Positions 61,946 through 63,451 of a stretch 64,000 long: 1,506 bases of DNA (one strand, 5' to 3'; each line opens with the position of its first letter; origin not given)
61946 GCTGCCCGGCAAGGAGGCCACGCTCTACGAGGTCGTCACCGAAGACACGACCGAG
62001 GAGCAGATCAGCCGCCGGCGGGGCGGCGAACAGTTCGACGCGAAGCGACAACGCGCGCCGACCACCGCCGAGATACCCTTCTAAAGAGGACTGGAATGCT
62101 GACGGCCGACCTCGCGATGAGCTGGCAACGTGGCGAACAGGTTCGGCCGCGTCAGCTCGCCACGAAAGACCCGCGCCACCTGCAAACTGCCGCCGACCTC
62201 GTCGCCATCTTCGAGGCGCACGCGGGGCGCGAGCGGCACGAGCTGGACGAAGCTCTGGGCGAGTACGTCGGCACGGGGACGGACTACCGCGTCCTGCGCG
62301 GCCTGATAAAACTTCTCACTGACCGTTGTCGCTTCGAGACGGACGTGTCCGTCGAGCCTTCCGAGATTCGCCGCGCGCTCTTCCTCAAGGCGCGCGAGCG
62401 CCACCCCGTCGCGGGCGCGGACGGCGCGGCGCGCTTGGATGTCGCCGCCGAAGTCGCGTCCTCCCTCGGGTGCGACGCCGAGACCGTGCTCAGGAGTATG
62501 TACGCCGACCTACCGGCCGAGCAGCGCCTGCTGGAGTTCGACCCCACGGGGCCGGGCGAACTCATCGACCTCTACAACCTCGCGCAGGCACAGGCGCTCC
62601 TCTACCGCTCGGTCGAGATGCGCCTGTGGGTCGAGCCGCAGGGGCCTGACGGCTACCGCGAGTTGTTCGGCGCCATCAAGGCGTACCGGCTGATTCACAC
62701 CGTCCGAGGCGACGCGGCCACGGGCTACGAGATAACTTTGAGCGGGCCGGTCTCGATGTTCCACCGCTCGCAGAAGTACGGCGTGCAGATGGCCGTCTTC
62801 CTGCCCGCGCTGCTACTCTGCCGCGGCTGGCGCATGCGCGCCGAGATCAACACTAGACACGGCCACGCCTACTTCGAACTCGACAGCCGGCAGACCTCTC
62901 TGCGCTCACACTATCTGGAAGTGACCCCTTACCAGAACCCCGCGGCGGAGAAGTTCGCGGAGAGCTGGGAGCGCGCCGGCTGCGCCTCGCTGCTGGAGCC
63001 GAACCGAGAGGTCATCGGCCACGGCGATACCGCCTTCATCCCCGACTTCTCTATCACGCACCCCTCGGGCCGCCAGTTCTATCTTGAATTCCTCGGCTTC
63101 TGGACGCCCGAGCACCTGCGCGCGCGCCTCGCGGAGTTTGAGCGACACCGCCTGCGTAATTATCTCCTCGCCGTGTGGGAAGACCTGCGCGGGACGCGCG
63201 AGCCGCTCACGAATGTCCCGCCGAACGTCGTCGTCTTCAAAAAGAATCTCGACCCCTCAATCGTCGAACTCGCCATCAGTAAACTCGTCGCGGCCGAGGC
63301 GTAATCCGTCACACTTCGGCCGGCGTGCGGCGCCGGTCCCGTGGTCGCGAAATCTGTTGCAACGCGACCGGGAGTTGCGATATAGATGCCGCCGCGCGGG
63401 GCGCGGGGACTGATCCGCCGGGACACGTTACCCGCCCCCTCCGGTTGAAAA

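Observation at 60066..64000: ssb, XPB-like helicase, Bax1/DUF790 nuclease and KAP P-loop NTPase: a bacterial helicase-nuclease module with a defence-island-type neighbour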

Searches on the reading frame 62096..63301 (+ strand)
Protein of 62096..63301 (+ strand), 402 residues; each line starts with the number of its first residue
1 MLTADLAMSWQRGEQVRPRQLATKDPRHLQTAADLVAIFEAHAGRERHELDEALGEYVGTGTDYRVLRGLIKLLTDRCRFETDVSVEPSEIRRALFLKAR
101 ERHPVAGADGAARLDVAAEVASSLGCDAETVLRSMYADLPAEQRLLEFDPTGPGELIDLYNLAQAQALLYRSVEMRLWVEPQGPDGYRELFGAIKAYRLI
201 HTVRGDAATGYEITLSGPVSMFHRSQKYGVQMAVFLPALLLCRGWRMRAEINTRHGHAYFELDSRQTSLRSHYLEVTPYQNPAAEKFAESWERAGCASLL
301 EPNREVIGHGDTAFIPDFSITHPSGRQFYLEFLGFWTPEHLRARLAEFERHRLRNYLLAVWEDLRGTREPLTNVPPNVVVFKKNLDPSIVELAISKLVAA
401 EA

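Call 8: search_protein_families(library=pfam, proteins=[window:62096-63301:+], max_evalue=0.01)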
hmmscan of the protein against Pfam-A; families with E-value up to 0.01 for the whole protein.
window:62096-63301:+ (402 aa): 1 family
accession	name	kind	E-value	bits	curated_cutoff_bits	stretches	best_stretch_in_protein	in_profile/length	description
PF05626.16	DUF790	-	1.7e-102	343.6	28.8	1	1-390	1-383/387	Protein of unknown function (DUF790)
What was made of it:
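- Checked: DUF790/Bax1, 62096-63304 (+), 402 aa. Pfam PF05626 scores 1.7e-102 (call 8).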

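Call 9: search_protein_families(library=padloc, proteins=[window:62096-63301:+], max_evalue=0.01)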
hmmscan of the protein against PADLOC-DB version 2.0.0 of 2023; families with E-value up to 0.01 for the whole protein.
window:62096-63301:+ (402 aa): 0 families

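Call 10: search_protein_families(library=ncbifam, proteins=[window:62096-63301:+], max_evalue=0.01)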
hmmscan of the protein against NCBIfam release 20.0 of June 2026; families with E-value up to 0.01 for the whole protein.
window:62096-63301:+ (402 aa): 2 families
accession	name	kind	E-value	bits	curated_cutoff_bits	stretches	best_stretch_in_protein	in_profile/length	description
NF053694.1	EndNBax1ARCFU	equivalog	1.9e-50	171.8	500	1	24-354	21-333/342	endonuclease Bax1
NF053695.1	EndNBax1SULTO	equivalog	9.1e-35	120.3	500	1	1-397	1-373/478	endonuclease Bax1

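Call 11: find_encoding_contigs(protein=window:62096-63301:+, flank=10000, max_places=6)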
Protein window:62096-63301:+ (402 aa): no gene with exactly this product is on record in the collection.
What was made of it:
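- Tried and rejected: An exact look-up of the window Bax1 found nothing (call 11).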

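Call 12: find_related_loci(query=window:62096-63301:+, collection=genome_contigs, flank=10000)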
Query window:62096-63301:+ (402 aa) in genome_contigs; peptide patterns used: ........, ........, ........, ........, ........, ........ (x = any residue, [..] = any of these).
172 stretches matched a pattern; 96 encode a relative of the query (tblastn E <= 1e-3); the best 80 are kept; 80 distinct loci.
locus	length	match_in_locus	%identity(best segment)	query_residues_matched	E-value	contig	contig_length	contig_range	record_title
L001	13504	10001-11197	70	1-397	0e+0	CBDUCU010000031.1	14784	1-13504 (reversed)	MAG TPA_asm: uncultured bacterium isolate ERR2431955_concoct_83 genome assembly, contig: ERZ23878311.2367, whole genome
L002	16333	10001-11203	68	1-401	0e+0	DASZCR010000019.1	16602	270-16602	MAG TPA_asm: Pyrinomonadaceae bacterium isolate SMAG_U6447 k141_217779, whole genome shotgun sequence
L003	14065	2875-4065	67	1-399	6e-178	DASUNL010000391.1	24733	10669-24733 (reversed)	MAG TPA_asm: Pyrinomonadaceae bacterium isolate SMAG_U1599 k141_1021315, whole genome shotgun sequence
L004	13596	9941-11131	64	1-398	3e-175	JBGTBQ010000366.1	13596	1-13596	MAG: Pyrinomonadaceae bacterium isolate JTS-RE10 k141_11802049, whole genome shotgun sequence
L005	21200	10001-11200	68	1-402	2e-173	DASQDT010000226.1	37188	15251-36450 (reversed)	MAG TPA_asm: Pyrinomonadaceae bacterium isolate SMAG_U11734 k141_1425257, whole genome shotgun sequence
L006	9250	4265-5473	62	1-402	3e-167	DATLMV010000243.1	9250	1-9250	MAG TPA_asm: Pyrinomonadaceae bacterium isolate SMAG_U13783 k141_3098984, whole genome shotgun sequence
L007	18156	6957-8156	62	1-399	7e-166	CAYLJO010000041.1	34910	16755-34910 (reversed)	MAG TPA_asm: uncultured Blastocatellaceae bacterium isolate SRP272529_co1_149 genome assembly, contig: NODE_1739_length_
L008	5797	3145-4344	63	1-400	9e-167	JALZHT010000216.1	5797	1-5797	MAG: Acidobacteriota bacterium isolate SON bin9 SC8834_NODE_718_length_5797_cov_1.542504, whole genome shotgun sequence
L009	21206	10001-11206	61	1-401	2e-163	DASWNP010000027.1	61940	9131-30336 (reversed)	MAG TPA_asm: Pyrinomonadaceae bacterium isolate SMAG_U3417 k141_225277, whole genome shotgun sequence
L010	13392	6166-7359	62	1-398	6e-163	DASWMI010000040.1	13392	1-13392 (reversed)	MAG TPA_asm: Pyrinomonadaceae bacterium isolate SMAG_U3383 k141_101332, whole genome shotgun sequence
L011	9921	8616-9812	63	1-400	3e-163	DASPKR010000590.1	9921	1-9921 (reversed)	MAG TPA_asm: Pyrinomonadaceae bacterium isolate SMAG_U12041 k141_347425, whole genome shotgun sequence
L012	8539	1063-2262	62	1-400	2e-162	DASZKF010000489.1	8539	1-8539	MAG TPA_asm: Pyrinomonadaceae bacterium isolate SMAG_U6648 k141_1343251, whole genome shotgun sequence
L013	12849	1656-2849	62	1-400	2e-162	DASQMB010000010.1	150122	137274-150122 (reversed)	MAG TPA_asm: Pyrinomonadaceae bacterium isolate SMAG_U10737 k141_444990, whole genome shotgun sequence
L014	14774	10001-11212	62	1-402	4e-162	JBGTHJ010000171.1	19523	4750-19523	MAG: Pyrinomonadaceae bacterium isolate JTS-RE236 k141_9051362, whole genome shotgun sequence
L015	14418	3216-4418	61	1-401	7e-162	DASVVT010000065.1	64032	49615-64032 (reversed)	MAG TPA_asm: Pyrinomonadaceae bacterium isolate SMAG_U3350 k141_169343, whole genome shotgun sequence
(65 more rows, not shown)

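Call 38: search_solved_structures(query=window:62096-63301:+, max_evalue=0.01, show_alignments=2)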
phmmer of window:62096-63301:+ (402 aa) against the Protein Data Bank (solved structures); distinct sequences matched with E-value up to 0.01: 5.
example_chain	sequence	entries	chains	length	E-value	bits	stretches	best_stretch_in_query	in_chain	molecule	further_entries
8gy8_A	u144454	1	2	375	8.1e-35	123.8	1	25-355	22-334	Putative translation initiation factor (IF-2 homolog)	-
6p66_B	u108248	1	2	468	9.6e-35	123.6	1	25-358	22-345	DNA endonuclease Bax1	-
6p4w_B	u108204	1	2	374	6.5e-31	111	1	28-391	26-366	Endonuclease Bax1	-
6p4f_B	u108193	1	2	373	6.7e-31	110.9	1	28-390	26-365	Endonuclease Bax1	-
6p4o_B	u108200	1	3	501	1.4e-30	109.8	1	23-391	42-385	Endonuclease Bax1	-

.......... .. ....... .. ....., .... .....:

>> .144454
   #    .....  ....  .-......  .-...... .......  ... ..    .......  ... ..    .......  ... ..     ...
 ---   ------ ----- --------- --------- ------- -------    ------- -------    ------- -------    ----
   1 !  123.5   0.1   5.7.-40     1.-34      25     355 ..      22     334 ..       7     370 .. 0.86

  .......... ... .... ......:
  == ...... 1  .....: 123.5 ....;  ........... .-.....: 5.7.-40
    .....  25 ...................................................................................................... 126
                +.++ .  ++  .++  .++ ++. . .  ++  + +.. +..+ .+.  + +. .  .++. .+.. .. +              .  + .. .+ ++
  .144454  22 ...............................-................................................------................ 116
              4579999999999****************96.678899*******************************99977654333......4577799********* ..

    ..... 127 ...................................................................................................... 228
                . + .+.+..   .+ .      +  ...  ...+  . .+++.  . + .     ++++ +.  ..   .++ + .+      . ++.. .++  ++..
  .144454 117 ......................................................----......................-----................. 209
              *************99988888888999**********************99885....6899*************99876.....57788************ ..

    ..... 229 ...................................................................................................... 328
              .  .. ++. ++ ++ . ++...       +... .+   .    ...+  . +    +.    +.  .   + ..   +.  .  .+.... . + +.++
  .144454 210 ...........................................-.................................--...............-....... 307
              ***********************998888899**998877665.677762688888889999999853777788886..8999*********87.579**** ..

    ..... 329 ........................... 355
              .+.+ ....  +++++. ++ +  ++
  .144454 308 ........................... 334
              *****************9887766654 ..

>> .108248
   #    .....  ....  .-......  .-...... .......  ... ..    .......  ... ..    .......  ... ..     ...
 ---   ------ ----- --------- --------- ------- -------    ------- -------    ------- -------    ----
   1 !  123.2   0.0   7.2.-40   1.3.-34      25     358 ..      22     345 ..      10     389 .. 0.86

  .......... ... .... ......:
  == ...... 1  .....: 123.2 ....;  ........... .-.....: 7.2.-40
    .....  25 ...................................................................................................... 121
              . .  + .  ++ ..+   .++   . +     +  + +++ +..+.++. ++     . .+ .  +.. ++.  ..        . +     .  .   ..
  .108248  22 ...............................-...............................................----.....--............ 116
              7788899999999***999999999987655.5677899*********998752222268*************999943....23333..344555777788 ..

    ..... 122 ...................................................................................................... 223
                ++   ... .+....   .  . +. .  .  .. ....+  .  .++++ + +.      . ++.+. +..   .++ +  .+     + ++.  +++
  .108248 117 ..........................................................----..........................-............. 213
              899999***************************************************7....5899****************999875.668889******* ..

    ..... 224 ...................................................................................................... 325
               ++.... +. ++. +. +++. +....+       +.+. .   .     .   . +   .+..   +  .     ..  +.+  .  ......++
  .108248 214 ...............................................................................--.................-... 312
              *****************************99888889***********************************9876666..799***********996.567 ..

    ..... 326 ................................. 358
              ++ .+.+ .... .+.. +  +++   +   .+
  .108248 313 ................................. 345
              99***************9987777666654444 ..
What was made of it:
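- Checked: The match to A. fulgidus Bax1 (6p66_B) has E = 9.6e-35 (call 38).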

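Call 44: search_dna_similar(query=window:62096-63301:+, collection=plasmids, mode=protein, max_rows=30)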
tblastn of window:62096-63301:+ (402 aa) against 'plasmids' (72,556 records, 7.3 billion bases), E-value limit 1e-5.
Records with a match: 42; places in all: 48; records where one place covers at least 80% of the query: 41.
Best place of each record, by identity: <60% 42.
By first word of the organism name: Deinococcus 12; Halobacterium 7; Natrinema 5; Haloplanus 3; Natribaculum 3; Halovenus 2; Halalkalicoccus 1; Halorientalis 1; Haloarcula 1; Haloferax 1; and 6 more.
By predicted mobility (MOB-suite, as given by PLSDB): non-mobilizable 40; mobilizable 2.
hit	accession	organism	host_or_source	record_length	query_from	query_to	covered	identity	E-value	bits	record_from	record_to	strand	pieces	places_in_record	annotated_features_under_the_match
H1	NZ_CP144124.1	Halalkalicoccus sp. CGA53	cell culture,sediment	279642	1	401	100%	36.2%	3e-62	224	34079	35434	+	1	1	DUF790 family protein | DEAD/DEAH box helicase family protein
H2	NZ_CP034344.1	Haloplanus rallus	cell culture,Non-purified solar salt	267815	1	393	98%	36.7%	1e-61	222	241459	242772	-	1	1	DUF790 family protein | DEAD/DEAH box helicase family protein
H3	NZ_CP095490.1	Halorientalis marina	cell culture,salt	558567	1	393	98%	36.7%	1e-61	222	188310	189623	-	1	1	DUF790 family protein | DEAD/DEAH box helicase family protein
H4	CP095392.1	Natribaculum breve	cell culture,saline soil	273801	1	393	98%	36.7%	2e-64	230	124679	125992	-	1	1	record has no annotation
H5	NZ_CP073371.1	Haloarcula sinaiiensis ATCC 33800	cell culture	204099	1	393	98%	36.7%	2e-64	230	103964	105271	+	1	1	DUF790 family protein | DEAD/DEAH box helicase family protein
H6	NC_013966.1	Haloferax volcanii DS2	-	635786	1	393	98%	36.5%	3e-64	229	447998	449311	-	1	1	DUF790 family protein | DEAD/DEAH box helicase family protein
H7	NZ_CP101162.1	Halorarius halobius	cell culture,salt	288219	1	393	98%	36.5%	6e-64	229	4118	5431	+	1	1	DUF790 family protein | DEAD/DEAH box helicase family protein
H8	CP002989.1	halophilic archaeon DL31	-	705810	1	385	96%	37.2%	1e-64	231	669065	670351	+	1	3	protein of unknown function DUF790 | type III restriction protein res subunit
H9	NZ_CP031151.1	Haloplanus rubicundus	solar salt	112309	1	385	96%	37.2%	1e-63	228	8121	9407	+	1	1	DUF790 family protein | DEAD/DEAH box helicase family protein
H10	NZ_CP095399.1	Natribaculum luteum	cell culture,brine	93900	1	393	98%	36.1%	8e-65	231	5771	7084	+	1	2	DUF790 family protein | DEAD/DEAH box helicase family protein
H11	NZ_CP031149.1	Haloplanus rubicundus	solar salt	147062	1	393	98%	36.0%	2e-59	216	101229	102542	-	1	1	DUF790 family protein | DEAD/DEAH box helicase family protein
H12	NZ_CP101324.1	Natronomonas gomsonensis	cell culture,sediment of a solar saltern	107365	1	385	96%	36.8%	1e-64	230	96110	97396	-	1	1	DUF790 family protein | DEAD/DEAH box helicase family protein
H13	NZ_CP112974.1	Halovenus salina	cell cuture,Isla Bacuta saltern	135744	1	393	98%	36.0%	1e-62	225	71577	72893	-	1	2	DUF790 family protein | DEAD/DEAH box helicase family protein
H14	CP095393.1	Natribaculum breve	cell culture,saline soil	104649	1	393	98%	35.9%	8e-66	234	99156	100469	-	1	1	none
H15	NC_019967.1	Natrinema pellirubrum DSM 15624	-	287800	1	393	98%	35.8%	4e-65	232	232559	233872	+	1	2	DUF790 family protein | DEAD/DEAH box helicase family protein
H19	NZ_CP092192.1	Deinococcus sp. KNUC1210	Setaria viridis,cell ...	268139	1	393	98%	35.6%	5e-52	194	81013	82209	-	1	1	DUF790 family protein | DEAD/DEAH box helicase family protein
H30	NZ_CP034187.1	Deinococcus psychrotolerans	whole organism,R2A medium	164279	1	393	98%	32.8%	8e-45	173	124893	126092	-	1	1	DUF790 family protein | DEAD/DEAH box helicase family protein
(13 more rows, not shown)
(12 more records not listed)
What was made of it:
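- Copies on Deinococcus and haloarchaeal plasmids show that the pair can move (call 44). The pair occurs on non-mobilizable plasmids of Deinococcus and on haloarchaeal megaplasmids, sometimes in several copies (call 44).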

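Call 45: search_dna_similar(query=window:62096-63301:+, collection=phages, mode=protein, max_rows=20)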
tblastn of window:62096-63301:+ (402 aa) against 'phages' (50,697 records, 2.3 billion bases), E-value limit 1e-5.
No match.

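Call 46: get_annotated_region(hit=H19, flank=9000)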
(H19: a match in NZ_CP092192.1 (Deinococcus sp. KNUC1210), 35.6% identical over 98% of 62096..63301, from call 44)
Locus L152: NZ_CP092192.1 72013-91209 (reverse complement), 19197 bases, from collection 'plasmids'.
description: Deinococcus sp. KNUC1210 plasmid unnamed5, complete sequence
organism: Deinococcus sp. KNUC1210 (NCBI taxid 2917691)
taxonomy: Bacteria; Deinococcota; Deinococci; Deinococcales; Deinococcaceae; Deinococcus; Deinococcus sp. KNUC1210
host: -; source: Setaria viridis,cell culture,rhizospheric soil; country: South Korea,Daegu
typing (MOB-suite, as given by PLSDB): non-mobilizable
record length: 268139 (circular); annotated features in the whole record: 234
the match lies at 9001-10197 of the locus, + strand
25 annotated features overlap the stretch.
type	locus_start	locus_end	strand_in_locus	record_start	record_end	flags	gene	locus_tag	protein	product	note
CDS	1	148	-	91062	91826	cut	-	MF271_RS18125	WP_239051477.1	SDR family oxidoreductase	-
CDS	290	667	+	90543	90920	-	-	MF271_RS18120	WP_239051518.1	helix-turn-helix domain-containing protein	-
CDS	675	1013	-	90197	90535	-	-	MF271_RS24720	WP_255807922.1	alpha/beta fold hydrolase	-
CDS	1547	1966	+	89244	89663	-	-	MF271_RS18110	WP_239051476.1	MarR family transcriptional regulator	GO:0006355 - regulation of DNA-templated transcription [Evidence IEA]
CDS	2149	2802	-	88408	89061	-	-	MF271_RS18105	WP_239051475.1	PepSY-associated TM helix domain-containing protein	-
CDS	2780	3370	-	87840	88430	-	-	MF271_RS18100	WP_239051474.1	DUF2271 domain-containing protein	-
CDS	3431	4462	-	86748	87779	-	-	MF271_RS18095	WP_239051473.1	FAD:protein FMN transferase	GO:0017013 - protein flavinylation [Evidence IEA]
CDS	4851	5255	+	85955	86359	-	-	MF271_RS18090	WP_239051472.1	hypothetical protein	-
CDS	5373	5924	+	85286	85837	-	-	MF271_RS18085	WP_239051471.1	PaaI family thioesterase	-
CDS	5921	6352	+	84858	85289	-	-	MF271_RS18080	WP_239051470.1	hotdog fold thioesterase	-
CDS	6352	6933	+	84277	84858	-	-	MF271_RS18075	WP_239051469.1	TetR/AcrR family transcriptional regulator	GO:0006355 - regulation of DNA-templated transcription [Evidence IEA]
CDS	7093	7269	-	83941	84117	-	-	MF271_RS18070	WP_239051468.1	hypothetical protein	-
CDS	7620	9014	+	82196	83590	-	-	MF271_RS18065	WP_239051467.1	DEAD/DEAH box helicase family protein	-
CDS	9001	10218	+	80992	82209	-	-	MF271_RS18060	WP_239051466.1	DUF790 family protein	-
CDS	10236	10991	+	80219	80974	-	-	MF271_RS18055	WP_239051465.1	SDR family oxidoreductase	-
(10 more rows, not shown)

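Call 47: get_annotated_region(hit=H30, flank=9000)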
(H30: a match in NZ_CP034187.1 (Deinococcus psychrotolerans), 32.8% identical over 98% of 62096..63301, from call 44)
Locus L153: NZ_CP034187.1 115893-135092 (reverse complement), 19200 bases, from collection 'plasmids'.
description: Deinococcus psychrotolerans strain S14-83 plasmid unnamed3, complete sequence
organism: Deinococcus psychrotolerans (NCBI taxid 2489213)
taxonomy: Bacteria; Deinococcota; Deinococci; Deinococcales; Deinococcaceae; Deinococcus; Deinococcus psychrotolerans
host: -; source: whole organism,R2A medium; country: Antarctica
typing (MOB-suite, as given by PLSDB): non-mobilizable
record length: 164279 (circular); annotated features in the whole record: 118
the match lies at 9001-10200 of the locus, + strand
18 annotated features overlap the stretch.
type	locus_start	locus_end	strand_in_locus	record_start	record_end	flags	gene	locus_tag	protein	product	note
CDS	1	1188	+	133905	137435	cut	-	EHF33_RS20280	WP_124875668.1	CHAT domain-containing tetratricopeptide repeat protein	-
CDS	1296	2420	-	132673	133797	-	-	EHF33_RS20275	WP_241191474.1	transposase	GO:0006313 - DNA transposition [Evidence IEA]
CDS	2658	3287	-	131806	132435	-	-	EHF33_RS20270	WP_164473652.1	transposase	-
CDS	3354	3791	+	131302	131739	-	-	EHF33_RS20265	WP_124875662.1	hypothetical protein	-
CDS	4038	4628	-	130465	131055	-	-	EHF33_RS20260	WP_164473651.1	hypothetical protein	-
CDS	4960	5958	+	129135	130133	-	-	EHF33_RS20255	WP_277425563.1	alpha/beta fold hydrolase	-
CDS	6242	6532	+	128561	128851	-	-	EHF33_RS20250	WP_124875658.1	DUF3006 domain-containing protein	-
CDS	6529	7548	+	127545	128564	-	-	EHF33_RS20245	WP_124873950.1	excalibur calcium-binding domain-containing protein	-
CDS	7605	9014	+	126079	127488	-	-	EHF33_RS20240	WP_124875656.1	DEAD/DEAH box helicase family protein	-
CDS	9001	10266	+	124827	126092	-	-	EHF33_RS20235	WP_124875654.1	DUF790 family protein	-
CDS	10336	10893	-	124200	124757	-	-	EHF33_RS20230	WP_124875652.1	hypothetical protein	-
CDS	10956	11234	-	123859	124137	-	-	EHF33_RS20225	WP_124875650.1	hypothetical protein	-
CDS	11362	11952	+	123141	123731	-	-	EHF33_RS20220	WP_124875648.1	restriction endonuclease subunit S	GO:0006304 - DNA modification [Evidence IEA]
CDS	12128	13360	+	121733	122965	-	-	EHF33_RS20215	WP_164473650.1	N-6 DNA methylase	GO:0006306 - DNA methylation [Evidence IEA]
CDS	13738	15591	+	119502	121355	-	-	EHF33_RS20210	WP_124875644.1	VWA domain-containing protein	-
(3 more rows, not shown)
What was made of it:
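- One Deinococcus copy lies near transposases and R-M fragments (call 47).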

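Call 48: search_protein_families(library=phrogs, proteins=[window:62096-63301:+], max_evalue=0.001)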
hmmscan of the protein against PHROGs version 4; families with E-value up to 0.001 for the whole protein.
window:62096-63301:+ (402 aa): 0 families
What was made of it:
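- It has no PADLOC hit (call 9), no PHROG hit (call 48) and no hit in phage genomes (call 45).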
